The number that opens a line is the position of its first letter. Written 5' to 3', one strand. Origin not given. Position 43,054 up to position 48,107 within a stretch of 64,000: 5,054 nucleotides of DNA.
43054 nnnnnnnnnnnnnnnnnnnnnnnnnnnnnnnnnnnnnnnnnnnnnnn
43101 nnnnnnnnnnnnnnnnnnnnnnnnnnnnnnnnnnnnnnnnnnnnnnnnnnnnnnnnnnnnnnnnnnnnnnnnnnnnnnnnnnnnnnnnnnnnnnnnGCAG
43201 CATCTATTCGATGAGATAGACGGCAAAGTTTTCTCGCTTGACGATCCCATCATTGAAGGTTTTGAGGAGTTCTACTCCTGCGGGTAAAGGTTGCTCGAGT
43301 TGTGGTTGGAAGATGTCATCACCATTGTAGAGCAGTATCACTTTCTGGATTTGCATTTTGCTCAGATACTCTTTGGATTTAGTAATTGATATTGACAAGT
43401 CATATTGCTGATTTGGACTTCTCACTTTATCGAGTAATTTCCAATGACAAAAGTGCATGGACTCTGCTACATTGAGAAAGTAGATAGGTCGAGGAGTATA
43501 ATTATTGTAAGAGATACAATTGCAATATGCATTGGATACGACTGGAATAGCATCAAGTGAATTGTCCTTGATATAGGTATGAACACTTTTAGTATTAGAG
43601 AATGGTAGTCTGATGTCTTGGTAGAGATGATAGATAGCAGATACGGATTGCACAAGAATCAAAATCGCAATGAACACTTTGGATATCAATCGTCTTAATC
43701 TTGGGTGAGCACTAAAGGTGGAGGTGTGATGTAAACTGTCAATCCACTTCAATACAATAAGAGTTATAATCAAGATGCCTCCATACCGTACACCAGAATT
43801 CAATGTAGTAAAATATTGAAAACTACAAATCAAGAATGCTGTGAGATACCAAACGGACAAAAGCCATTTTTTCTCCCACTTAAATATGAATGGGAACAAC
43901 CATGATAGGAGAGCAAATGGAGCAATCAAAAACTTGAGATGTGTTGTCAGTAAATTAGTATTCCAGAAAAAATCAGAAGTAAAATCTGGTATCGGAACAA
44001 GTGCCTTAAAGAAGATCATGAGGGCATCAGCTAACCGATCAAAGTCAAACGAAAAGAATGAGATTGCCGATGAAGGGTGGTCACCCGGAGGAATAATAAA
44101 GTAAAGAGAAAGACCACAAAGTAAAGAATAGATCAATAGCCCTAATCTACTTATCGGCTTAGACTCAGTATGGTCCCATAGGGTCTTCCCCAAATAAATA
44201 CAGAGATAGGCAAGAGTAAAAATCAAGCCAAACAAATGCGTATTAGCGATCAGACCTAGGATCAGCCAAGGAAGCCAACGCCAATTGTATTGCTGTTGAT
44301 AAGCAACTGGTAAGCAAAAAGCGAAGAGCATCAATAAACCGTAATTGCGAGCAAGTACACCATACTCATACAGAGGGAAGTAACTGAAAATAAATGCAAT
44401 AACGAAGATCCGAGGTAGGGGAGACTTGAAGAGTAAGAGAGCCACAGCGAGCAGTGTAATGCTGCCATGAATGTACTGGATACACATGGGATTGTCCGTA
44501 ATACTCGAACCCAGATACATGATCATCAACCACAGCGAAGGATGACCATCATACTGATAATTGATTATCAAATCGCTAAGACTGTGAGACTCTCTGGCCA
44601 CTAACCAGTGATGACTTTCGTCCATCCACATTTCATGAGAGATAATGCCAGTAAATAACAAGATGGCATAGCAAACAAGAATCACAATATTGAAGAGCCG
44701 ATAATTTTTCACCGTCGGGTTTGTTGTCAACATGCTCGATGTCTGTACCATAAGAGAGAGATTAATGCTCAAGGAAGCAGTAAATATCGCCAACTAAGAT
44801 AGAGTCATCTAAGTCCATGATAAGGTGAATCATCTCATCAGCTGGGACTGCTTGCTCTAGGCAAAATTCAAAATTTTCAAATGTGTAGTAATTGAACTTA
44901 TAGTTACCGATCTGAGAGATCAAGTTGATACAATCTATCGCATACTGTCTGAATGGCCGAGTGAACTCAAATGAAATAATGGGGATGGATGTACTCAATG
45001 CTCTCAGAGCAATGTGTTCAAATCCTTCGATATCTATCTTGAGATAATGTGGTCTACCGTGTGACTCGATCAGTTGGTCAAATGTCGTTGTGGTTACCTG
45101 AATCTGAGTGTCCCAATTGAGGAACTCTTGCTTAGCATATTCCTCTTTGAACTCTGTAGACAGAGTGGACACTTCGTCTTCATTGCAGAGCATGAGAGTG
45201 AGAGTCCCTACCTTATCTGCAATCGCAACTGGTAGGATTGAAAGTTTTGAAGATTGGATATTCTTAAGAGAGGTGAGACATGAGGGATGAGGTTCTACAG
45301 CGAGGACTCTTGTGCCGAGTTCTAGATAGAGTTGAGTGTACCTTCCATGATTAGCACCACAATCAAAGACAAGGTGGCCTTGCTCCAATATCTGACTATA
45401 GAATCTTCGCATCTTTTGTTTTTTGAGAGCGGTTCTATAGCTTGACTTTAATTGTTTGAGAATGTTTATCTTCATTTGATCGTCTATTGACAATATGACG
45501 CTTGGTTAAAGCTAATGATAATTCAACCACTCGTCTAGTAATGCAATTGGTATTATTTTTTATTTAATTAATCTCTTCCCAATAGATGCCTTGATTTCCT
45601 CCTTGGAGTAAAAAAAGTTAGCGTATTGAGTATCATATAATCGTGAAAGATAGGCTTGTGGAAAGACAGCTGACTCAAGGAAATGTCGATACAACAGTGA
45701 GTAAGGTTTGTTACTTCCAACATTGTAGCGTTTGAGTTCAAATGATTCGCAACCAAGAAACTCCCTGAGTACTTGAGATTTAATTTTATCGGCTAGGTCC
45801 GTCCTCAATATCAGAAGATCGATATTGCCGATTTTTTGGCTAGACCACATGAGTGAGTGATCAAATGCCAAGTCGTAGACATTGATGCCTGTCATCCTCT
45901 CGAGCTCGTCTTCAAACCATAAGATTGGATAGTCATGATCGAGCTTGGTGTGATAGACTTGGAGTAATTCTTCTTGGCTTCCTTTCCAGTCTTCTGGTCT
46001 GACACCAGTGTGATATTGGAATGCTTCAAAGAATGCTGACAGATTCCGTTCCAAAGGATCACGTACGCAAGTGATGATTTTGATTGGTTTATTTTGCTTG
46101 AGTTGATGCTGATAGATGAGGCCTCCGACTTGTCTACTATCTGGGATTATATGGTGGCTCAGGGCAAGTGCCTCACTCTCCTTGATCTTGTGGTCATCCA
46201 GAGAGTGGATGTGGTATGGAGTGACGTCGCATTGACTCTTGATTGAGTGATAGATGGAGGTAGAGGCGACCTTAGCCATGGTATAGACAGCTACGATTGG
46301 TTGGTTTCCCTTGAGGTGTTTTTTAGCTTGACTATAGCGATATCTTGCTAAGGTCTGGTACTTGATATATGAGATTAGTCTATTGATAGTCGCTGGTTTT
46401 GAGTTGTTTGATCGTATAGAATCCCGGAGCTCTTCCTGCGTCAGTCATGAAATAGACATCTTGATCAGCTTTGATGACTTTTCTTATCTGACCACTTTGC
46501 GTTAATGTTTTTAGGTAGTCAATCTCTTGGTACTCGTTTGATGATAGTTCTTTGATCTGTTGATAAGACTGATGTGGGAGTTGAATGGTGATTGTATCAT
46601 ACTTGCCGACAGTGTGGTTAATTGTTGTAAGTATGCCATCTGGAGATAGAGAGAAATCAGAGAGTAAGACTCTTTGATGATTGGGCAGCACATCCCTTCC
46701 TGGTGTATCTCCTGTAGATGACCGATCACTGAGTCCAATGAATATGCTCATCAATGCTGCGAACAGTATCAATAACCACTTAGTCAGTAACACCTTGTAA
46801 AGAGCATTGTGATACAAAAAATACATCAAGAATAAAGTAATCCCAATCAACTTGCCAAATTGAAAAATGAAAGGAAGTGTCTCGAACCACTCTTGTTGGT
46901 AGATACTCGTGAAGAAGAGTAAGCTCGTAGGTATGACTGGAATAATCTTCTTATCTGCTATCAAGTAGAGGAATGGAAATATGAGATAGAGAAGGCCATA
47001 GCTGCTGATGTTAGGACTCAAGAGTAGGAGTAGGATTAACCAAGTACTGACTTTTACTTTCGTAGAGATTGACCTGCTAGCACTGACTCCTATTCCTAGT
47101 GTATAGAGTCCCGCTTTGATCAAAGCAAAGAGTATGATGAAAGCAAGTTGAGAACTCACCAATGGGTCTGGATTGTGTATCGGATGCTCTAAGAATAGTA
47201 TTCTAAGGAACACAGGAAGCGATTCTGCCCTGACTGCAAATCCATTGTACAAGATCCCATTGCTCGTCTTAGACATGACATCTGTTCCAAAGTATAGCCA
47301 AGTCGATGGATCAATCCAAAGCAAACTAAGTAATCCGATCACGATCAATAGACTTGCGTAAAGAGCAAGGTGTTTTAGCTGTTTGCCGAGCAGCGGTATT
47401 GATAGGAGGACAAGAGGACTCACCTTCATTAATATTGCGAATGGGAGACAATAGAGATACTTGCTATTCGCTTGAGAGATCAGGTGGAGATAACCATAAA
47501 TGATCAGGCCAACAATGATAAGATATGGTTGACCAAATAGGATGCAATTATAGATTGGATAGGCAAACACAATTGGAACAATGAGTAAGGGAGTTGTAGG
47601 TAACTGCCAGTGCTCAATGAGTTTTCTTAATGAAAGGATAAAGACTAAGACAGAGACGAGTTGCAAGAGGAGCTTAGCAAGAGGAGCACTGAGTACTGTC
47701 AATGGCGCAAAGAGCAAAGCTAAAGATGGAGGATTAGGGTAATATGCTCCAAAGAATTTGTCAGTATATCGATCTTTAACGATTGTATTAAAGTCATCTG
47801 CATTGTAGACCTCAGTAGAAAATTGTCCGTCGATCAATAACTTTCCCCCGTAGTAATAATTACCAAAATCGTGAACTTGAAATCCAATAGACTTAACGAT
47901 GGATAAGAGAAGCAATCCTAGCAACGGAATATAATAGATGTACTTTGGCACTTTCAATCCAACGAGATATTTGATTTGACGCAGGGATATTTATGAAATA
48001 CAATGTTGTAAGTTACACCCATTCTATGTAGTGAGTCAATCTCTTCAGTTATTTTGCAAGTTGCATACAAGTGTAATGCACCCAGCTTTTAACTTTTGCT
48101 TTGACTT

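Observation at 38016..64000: Atypical surface-modification island: three B12-radical-SAM paralogues plus methyl-, sulfo- and GT-C transferases around a giant T9SS adhesin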

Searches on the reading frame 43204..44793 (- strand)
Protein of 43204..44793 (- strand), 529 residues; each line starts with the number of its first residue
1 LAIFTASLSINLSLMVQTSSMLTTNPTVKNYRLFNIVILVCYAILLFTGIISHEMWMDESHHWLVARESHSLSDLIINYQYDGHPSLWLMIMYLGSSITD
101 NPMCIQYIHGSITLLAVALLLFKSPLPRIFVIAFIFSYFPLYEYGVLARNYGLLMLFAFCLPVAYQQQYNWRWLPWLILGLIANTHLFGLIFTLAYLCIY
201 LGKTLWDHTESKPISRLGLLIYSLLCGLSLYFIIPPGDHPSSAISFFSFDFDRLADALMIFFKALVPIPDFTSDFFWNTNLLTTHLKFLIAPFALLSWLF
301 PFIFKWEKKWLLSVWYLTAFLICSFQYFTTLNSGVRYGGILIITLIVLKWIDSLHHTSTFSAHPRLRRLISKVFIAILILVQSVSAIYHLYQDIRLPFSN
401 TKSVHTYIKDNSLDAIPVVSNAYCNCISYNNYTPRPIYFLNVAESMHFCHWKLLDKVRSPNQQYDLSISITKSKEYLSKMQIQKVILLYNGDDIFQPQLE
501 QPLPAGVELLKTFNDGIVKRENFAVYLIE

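Call 4: search_protein_families(library=pfam, proteins=[window:43204-44793:-], max_evalue=0.01)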
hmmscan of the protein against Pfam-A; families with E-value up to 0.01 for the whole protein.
window:43204-44793:- (529 aa): 0 families

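Call 5: search_protein_families(library=ncbifam, proteins=[window:43204-44793:-], max_evalue=0.01)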
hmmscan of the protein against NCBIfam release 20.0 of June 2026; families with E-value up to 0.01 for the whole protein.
window:43204-44793:- (529 aa): 0 families

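Call 44: search_solved_structures(query=A4, max_evalue=10)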
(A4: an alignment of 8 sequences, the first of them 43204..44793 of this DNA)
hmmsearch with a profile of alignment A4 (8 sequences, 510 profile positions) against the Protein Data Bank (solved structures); distinct sequences matched with E-value up to 10: 1.
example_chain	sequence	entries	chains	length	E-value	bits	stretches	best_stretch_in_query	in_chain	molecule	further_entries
4lcb_A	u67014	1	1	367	0.42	12.4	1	421-507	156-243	Cell division protein CdvC, Vps4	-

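Call 45: search_protein_families(library=pfam, alignment_id=A4, max_evalue=1)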
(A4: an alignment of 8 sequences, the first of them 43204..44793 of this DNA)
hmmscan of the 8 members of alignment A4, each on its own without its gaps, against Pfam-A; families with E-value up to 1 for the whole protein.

A. member 1, window:43204-44793:- (529 aa): 0 families

B. families by the number of members that match (of 8 scanned): 0 families

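Call 47: find_homologous_proteins(query=window:43204-44793:-, max_evalue=0.00001)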
Query window:43204-44793:- (529 aa): 56 proteins with E <= 0.00001 among 8000 candidates.
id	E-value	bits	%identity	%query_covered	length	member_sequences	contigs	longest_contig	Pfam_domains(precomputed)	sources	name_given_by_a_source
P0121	0.0e+0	1086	100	90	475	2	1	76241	-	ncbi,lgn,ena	-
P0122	1.1e-208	712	61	97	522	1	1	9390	-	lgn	-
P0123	2.2e-181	622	57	96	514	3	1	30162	-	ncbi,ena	-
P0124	1.3e-179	616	55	94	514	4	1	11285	-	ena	-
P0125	7.4e-178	611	55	94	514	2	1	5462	-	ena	-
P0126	2.0e-152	527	50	94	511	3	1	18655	-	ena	-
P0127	2.3e-150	520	55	81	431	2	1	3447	-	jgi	jgi:hypothetical protein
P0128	5.3e-144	499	47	93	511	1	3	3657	-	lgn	-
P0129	4.2e-137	476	47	90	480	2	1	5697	-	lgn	-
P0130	1.3e-131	458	44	93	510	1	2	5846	-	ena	-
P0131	7.4e-85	304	48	55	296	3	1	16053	-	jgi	-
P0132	1.6e-84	303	37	89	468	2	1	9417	-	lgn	-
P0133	2.0e-76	276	35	94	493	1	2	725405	-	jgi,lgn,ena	-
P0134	6.4e-76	274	35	96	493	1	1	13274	-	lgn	-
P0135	7.8e-76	274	35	93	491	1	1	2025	-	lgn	-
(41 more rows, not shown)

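Call 56: predict_structure(alignment_id=A5)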
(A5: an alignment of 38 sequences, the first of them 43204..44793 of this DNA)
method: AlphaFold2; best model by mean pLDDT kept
length: 529 residues; sequences in the alignment: 38
mean_pLDDT: 90.1   pTM: 0.90
mean pLDDT of the five models: 90.1, 90.0, 89.7, 89.4, 89.0
residues with pLDDT >= 90: 415; 70-90: 61; 50-70: 23; < 50: 30
segments of 3 or more residues with pLDDT < 50: 1-9, 11-27, 359-362
pLDDT, mean of each block of 10 residues (from residue 1): 45 45 47 95 98 96 97 93 91 96 97 98 92 96 96 98 95 97 97 98 86 89 97 81 72 94 97 94 96 96 93 98 92 89 97 73 73 91 97 97 98 98 95 96 94 78 87 97 98 80 92 96 97
secondary structure, 60 per line:
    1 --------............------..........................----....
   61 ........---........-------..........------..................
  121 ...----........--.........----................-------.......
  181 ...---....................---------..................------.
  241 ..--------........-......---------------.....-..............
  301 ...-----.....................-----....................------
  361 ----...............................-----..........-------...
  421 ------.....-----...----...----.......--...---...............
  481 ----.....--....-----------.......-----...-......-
elements in order: H9-20 H27-52 H57-68 H72-79 H87-96 H103-123 H128-135 H138-146 H151-166 H174-183 H187-206 H216-233 H251-258 H260-265 H281-285 H287-303 H309-329 H335-354 H365-395 H401-410 E418-420 H427-431 E437-439 E444-446 H451-457 H466-480 E485-489 H492-495 E507-513 E523-528

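Call 60: fold_search(model_id=the predicted structure, library=pdb)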
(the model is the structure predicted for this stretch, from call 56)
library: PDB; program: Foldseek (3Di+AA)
matches with E <= 10: 362; with E <= 0.001: 4
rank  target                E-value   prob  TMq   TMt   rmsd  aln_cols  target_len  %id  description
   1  6s7t_A                1.6e-04  1.00  0.43  0.34  15.8       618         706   11  Cryo-EM structure of human oligosaccharyltransferase complex OST-B (released 2019-12-18)
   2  8pn9_A                2.4e-04  1.00  0.40  0.34  13.8       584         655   12  Structure of human oligosaccharyltransferase OST-A complex bound to NGI-1 (released 2024-05-08)
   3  7zlg_A                2.8e-04  1.00  0.34  0.29  13.2       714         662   10  Cryo-EM structure of C-mannosyltransferase CeDPY19, in complex with acceptor peptide and bound to CMT2-Fab and anti-Fa (released 2023-01-11)
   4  5ezm                  3.7e-04  1.00  0.49  0.48  12.4       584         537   12  Crystal Structure of ArnT from Cupriavidus metallidurans in the apo state (released 2016-02-17)
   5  7zli_A                1.7e-03  1.00  0.38  0.32  12.6       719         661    9  Cryo-EM structure of C-mannosyltransferase CeDPY19, in complex with Dol25-P-Man and bound to CMT2-Fab and anti-Fab nan (released 2023-01-11)
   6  8b6l_I                1.9e-03  1.00  0.41  0.34  14.1       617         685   11  Subtomogram average of the human Sec61-TRAP-OSTA-translocon (released 2022-12-07)
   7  9n9j_I                2.7e-03  1.00  0.39  0.31  15.9       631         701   11  Structure of a GRP94 folding intermediate engaged with a CCDC134- and FKBP11-bound secretory translocon (released 2025-11-19)
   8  7bvf_A                3.1e-03  1.00  0.36  0.20  13.0       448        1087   14  Cryo-EM structure of Mycobacterium tuberculosis arabinosyltransferase EmbA-EmbB-AcpM2 in complex with ethambutol (released 2020-04-29)
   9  9dlf_C                3.2e-03  1.00  0.39  0.34   7.7       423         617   12  Arabinosyltransferase AftB in complex with Fab_B3 (released 2025-06-25)
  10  6wby                  4.2e-03  0.99  0.36  0.19  13.4       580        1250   13  Single-Particle Cryo-EM Structure of Arabinofuranosyltransferase AftD from Mycobacteria, Mutant R1389S Class 2 (released 2020-05-13)
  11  6ezn_F                4.6e-03  1.00  0.41  0.35  14.2       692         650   11  Cryo-EM structure of the yeast oligosaccharyltransferase (OST) complex (released 2018-01-17)
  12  8agc_A                5.0e-03  1.00  0.42  0.34  14.2       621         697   12  Structure of yeast oligosaccharylransferase complex with lipid-linked oligosaccharide and non-acceptor peptide bound (released 2022-12-07)
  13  9dm5                  8.2e-03  1.00  0.37  0.48   9.2       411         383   10  Product-Bound mannosyltransferase PimE (released 2025-06-25)
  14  6gxc_A                8.2e-03  1.00  0.39  0.31  11.9       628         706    9  Bacterial oligosaccharyltransferase PglB in complex with an inhibitory peptide and a reactive lipid-linked oligosaccha (released 2018-11-14)
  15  6s7o_A                1.1e-02  1.00  0.40  0.34  11.8       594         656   11  Cryo-EM structure of human oligosaccharyltransferase complex OST-A (released 2019-12-18)
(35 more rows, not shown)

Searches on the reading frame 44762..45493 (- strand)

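Call 4: search_protein_families(library=pfam, proteins=[window:44762-45493:-], max_evalue=0.01)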
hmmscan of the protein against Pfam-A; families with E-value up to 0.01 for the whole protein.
window:44762-45493:- (243 aa): 2 families
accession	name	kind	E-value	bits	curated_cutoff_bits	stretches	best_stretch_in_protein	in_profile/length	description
PF05050.19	Methyltransf_21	-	1.5e-18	67.9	22.7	1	44-179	1-150/173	Methyltransferase FkbM domain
PF01728.25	FtsJ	-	0.0073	16.7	24.1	1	20-77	4-60/181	FtsJ-like methyltransferase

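Call 5: search_protein_families(library=ncbifam, proteins=[window:44762-45493:-], max_evalue=0.01)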
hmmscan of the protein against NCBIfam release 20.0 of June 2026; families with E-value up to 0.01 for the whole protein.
window:44762-45493:- (243 aa): 3 families
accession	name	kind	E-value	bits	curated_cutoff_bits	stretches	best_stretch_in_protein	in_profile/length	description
TIGR01444.1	fkbM_fam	subfamily_domain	2.8e-21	76.5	37.7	1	42-168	2-129/143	FkbM family methyltransferase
NF000468.1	Erm37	exception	0.00027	21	350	1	35-78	29-72/179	23S rRNA (adenine(2058)-N(6))-methyltransferase Erm(37)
NF000058.2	Erm41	exception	0.00082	19.3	350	1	37-77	30-70/173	23S rRNA (adenine(2058)-N(6))-methyltransferase Erm(41)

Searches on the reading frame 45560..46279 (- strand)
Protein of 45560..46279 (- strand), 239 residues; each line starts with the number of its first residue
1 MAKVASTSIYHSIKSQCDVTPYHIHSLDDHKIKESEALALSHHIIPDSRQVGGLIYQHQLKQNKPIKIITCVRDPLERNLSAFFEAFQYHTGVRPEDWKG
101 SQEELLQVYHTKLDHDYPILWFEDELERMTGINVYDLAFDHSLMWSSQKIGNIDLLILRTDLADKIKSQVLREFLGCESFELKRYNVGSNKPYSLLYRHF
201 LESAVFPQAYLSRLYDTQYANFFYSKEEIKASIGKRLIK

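Call 4: search_protein_families(library=pfam, proteins=[window:45560-46279:-], max_evalue=0.01)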
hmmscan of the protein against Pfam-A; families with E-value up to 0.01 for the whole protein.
window:45560-46279:- (239 aa): 3 families
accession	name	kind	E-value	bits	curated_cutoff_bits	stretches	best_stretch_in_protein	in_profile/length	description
PF10364.14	NKWYS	-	5.3e-17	62.5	25.1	1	104-225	19-139/139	Putative capsular polysaccharide synthesis protein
PF03567.20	Sulfotransfer_2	-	0.00024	21.7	22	1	3-98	18-114/252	Sulfotransferase family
PF00685.33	Sulfotransfer_1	-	0.0052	16.6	22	1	63-178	88-182/255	Sulfotransferase domain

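Call 5: search_protein_families(library=ncbifam, proteins=[window:45560-46279:-], max_evalue=0.01)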
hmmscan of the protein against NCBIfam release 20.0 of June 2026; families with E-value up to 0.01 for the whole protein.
window:45560-46279:- (239 aa): 0 families

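Call 31: search_protein_families(library=ncbifam, proteins=[window:45560-46279:-], max_evalue=0.01)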
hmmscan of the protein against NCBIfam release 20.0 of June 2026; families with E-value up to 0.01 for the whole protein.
window:45560-46279:- (239 aa): 0 families

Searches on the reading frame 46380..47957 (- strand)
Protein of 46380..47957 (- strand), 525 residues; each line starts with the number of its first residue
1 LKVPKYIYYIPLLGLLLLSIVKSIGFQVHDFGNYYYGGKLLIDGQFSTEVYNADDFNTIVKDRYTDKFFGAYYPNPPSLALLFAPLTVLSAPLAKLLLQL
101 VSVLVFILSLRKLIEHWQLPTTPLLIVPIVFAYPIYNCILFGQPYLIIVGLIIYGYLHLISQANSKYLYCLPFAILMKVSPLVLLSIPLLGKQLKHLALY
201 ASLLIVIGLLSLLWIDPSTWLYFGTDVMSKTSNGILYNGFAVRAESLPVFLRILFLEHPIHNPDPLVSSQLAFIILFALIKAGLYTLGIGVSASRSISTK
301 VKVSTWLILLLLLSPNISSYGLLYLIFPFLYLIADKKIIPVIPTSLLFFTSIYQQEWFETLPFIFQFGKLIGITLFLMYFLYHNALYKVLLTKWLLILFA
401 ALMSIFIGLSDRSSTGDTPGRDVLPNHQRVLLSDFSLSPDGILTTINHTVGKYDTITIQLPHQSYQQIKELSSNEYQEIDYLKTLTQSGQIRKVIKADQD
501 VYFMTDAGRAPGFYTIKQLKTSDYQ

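Call 4: search_protein_families(library=pfam, proteins=[window:46380-47957:-], max_evalue=0.01)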
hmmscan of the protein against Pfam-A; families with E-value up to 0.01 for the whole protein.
window:46380-47957:- (525 aa): 1 family
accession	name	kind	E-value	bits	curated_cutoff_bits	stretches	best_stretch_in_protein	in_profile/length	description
PF09594.16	GT87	-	1.5e-16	61.3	25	1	74-315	2-237/237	Glycosyltransferase family 87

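Call 5: search_protein_families(library=ncbifam, proteins=[window:46380-47957:-], max_evalue=0.01)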
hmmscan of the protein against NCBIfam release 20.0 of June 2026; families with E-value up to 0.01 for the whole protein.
window:46380-47957:- (525 aa): 0 families
